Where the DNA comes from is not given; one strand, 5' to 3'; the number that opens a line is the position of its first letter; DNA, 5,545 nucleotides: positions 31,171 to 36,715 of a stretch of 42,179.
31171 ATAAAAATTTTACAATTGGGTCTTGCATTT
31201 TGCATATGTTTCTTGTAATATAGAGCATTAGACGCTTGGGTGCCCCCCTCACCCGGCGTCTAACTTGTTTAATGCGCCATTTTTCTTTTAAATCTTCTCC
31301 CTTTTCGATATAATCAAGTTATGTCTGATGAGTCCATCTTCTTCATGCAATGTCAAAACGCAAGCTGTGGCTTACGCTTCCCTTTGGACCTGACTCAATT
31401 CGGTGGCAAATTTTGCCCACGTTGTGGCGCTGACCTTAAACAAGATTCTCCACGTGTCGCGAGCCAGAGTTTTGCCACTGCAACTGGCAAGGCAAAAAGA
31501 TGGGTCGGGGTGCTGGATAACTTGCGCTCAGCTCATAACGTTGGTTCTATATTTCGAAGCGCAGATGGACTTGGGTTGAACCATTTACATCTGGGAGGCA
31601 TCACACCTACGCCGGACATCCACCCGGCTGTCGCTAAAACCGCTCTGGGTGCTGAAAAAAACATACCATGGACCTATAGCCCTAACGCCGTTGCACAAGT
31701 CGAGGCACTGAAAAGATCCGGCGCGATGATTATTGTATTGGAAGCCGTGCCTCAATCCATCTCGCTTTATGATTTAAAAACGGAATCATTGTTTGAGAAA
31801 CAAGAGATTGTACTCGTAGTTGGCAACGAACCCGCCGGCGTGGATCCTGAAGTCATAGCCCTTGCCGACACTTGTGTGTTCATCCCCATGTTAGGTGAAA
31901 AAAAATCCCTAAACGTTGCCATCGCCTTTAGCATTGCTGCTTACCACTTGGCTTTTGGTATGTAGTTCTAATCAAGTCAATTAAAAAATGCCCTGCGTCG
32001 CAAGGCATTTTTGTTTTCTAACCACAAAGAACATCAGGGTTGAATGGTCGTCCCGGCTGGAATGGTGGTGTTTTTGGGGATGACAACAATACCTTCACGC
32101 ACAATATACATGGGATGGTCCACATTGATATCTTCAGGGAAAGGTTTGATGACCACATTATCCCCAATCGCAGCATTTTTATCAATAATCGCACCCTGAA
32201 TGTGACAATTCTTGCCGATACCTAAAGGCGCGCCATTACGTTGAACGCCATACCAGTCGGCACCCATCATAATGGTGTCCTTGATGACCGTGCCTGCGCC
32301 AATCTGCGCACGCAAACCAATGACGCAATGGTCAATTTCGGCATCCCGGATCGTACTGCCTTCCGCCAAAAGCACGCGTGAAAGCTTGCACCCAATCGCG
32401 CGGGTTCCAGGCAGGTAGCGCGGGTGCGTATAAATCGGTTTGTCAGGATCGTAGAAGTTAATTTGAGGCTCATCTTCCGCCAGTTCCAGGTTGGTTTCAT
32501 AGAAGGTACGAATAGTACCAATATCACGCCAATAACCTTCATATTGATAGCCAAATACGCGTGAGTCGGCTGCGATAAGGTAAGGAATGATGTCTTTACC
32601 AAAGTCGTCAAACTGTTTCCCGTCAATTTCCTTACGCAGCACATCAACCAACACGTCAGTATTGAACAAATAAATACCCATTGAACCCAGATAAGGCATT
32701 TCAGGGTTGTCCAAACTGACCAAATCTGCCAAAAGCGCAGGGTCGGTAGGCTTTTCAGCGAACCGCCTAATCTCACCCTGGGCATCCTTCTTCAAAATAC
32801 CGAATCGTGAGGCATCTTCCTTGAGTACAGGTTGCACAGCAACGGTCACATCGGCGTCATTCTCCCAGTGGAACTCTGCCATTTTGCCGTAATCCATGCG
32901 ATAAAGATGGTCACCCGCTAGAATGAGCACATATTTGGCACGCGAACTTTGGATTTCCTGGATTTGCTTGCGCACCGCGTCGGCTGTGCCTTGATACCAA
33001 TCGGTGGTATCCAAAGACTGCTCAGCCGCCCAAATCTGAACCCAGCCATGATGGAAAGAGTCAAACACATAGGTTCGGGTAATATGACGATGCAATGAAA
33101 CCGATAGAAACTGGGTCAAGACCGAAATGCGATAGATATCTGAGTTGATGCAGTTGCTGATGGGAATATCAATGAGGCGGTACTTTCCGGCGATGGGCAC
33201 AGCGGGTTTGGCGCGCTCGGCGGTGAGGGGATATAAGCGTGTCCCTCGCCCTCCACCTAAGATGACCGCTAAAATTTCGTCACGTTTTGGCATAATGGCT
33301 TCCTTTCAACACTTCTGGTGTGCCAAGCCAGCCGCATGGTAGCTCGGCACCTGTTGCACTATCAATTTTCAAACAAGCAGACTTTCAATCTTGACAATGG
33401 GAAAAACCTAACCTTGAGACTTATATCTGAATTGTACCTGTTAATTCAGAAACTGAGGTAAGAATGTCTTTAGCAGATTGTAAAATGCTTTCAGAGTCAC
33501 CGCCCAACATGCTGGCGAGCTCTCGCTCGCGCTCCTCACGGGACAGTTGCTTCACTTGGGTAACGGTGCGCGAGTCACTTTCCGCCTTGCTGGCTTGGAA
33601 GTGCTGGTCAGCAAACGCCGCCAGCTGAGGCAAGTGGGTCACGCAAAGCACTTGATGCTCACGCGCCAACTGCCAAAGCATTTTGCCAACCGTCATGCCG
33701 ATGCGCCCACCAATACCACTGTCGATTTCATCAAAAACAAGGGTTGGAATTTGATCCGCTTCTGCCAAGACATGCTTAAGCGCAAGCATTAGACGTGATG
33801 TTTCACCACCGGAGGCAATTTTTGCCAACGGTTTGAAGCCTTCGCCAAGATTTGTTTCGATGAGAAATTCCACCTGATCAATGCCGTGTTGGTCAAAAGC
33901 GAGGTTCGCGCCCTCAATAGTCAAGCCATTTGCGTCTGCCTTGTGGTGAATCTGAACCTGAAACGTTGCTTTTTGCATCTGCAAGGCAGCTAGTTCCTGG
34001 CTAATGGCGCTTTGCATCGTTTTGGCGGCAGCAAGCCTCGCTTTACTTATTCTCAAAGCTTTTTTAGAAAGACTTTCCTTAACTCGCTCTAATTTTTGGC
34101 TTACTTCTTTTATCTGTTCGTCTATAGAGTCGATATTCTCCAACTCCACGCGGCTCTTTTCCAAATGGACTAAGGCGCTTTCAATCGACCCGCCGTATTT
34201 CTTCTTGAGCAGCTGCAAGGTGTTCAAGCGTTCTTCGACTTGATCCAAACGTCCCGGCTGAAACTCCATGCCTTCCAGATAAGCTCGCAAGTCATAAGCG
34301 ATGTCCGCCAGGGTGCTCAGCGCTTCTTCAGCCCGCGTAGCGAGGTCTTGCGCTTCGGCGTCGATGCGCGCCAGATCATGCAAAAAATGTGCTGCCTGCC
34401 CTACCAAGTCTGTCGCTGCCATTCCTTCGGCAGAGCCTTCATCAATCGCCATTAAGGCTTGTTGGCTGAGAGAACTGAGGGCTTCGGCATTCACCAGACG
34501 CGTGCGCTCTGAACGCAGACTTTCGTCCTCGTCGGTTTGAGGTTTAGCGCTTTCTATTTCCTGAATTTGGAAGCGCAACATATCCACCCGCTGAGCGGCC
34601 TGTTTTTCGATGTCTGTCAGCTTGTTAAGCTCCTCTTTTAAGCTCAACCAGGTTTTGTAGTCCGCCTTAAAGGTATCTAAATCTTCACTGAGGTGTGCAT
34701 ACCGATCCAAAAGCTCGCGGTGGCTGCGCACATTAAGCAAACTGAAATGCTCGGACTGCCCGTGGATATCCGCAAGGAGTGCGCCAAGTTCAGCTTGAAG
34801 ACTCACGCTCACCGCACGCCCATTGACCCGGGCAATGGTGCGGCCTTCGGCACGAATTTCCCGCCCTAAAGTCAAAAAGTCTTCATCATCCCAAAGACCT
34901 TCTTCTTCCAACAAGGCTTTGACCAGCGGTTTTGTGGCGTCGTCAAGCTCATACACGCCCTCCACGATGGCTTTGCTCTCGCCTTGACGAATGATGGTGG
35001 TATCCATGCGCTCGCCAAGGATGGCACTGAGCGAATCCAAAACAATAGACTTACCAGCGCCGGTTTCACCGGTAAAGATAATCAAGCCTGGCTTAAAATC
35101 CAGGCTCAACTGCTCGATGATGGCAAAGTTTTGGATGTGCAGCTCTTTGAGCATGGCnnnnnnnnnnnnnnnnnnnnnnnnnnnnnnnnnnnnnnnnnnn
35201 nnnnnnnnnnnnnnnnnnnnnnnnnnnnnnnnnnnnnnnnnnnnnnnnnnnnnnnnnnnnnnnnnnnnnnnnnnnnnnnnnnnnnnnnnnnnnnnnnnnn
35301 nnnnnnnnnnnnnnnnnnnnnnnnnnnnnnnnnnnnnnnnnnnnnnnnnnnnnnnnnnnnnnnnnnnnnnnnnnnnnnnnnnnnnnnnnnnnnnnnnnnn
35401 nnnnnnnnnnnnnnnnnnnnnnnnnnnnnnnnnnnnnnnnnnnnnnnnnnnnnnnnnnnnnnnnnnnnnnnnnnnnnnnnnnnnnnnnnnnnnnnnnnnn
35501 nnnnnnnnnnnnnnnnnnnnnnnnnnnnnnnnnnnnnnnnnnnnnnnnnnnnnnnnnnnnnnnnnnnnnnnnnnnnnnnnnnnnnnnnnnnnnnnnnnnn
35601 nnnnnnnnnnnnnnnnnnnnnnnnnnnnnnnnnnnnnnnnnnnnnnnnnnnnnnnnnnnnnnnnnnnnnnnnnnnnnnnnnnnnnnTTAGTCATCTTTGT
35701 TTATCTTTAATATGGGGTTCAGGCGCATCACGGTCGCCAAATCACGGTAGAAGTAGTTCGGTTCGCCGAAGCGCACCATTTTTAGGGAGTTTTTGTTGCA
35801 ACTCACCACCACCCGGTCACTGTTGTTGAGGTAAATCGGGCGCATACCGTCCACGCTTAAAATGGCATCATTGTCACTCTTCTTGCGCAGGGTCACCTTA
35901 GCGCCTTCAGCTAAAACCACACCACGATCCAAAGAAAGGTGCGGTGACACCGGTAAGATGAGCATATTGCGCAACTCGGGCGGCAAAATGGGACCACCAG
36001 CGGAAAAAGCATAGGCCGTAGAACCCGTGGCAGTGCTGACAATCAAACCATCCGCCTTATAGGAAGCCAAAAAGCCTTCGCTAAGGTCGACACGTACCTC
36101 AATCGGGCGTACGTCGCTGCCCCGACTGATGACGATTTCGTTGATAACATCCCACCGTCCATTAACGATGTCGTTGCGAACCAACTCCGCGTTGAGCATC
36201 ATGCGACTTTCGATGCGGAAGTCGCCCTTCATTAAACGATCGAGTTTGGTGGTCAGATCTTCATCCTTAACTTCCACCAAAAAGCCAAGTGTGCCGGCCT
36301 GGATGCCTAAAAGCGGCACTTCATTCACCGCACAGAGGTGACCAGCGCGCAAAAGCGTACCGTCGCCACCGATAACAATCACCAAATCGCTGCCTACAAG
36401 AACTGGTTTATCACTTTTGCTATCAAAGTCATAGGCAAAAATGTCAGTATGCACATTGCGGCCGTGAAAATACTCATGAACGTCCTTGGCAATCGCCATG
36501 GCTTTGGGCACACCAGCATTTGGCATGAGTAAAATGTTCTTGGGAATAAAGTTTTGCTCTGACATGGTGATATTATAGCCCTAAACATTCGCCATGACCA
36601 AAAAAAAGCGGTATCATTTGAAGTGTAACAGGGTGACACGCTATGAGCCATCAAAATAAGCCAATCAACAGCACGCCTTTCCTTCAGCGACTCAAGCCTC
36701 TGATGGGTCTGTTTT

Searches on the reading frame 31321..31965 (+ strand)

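Call 73: search_protein_families(library=pfam, proteins=[window:31321-31965:+], max_evalue=0.0001)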
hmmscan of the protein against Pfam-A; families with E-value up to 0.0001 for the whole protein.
window:31321-31965:+ (214 aa): 1 family
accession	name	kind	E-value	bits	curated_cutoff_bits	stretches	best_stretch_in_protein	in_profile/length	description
PF00588.24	SpoU_methylase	-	1.4e-30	106.7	29.7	1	64-208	5-142/142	SpoU rRNA Methylase family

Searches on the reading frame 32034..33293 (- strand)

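Call 73: search_protein_families(library=pfam, proteins=[window:32034-33293:-], max_evalue=0.0001)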
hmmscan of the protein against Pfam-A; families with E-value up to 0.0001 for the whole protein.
window:32034-33293:- (419 aa): 5 families
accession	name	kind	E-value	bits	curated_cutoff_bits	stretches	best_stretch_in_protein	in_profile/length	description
PF00483.29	NTP_transferase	-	1.2e-62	212.1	21.2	1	9-272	2-243/245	Nucleotidyl transferase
PF25247.1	LbH_GLGC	-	2.2e-38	131.7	27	1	292-415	1-134/135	GLGC left-handed parallel beta-helix domain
PF24894.1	Hexapep_GlmU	-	4e-07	30.6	23.3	1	305-405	17-104/104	GlmU-like, C-terminal hexapeptide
PF25084.1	LbH_EIF2B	-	1.3e-06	28.8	54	1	302-384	16-89/105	EIF2B subunit epsilon LbH domain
PF00132.30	Hexapep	-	4.1e-05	23.5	27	0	359-384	4-30/36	Bacterial transferase hexapeptide (six repeats)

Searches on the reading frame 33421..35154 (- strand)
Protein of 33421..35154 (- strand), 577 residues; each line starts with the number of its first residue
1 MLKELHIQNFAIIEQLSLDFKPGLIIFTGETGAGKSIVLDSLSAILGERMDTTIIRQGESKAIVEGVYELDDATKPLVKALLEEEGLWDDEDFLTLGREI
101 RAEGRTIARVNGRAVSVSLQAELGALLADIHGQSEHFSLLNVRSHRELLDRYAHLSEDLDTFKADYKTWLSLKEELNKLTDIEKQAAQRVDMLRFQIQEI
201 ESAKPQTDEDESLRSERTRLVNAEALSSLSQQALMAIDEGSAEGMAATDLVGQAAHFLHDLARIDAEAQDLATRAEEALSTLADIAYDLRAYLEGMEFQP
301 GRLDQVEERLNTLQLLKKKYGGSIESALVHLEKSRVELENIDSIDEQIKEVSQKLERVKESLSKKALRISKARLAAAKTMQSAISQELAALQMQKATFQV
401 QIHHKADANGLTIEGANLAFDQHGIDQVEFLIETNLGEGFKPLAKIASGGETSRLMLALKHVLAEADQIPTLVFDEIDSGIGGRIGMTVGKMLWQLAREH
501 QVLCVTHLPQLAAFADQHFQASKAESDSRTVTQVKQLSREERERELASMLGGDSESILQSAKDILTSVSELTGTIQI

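Call 73: search_protein_families(library=pfam, proteins=[window:33421-35154:-], max_evalue=0.0001)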
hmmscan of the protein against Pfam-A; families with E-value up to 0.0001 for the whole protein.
window:33421-35154:- (577 aa): 2 families
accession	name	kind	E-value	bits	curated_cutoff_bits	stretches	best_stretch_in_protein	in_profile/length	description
PF02463.25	SMC_N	-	1.3e-19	71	40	1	1-525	1-215/220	RecF/RecN/SMC N terminal domain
PF13476.12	AAA_23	-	4.5e-10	40.9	27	1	4-355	1-200/201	AAA domain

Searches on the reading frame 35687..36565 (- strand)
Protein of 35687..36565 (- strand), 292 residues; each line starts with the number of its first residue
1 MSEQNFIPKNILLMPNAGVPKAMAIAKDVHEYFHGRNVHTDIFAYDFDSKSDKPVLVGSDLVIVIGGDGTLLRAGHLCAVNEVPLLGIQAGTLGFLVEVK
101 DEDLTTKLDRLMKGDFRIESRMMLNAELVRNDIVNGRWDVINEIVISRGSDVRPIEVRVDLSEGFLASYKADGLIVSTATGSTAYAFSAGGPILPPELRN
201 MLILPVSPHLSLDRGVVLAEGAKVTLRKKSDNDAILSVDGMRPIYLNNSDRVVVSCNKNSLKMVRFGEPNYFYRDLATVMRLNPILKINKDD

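Call 73: search_protein_families(library=pfam, proteins=[window:35687-36565:-], max_evalue=0.0001)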
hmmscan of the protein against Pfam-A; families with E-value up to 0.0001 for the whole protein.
window:35687-36565:- (292 aa): 2 families
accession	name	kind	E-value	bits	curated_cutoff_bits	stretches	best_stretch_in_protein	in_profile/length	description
PF20143.4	NAD_kinase_C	-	1.7e-27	96.1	23.7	1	142-265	2-125/126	ATP-NAD kinase C-terminal domain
PF01513.26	NAD_kinase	-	3.9e-15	56.7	25.5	1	58-116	72-130/130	ATP-NAD kinase N-terminal domain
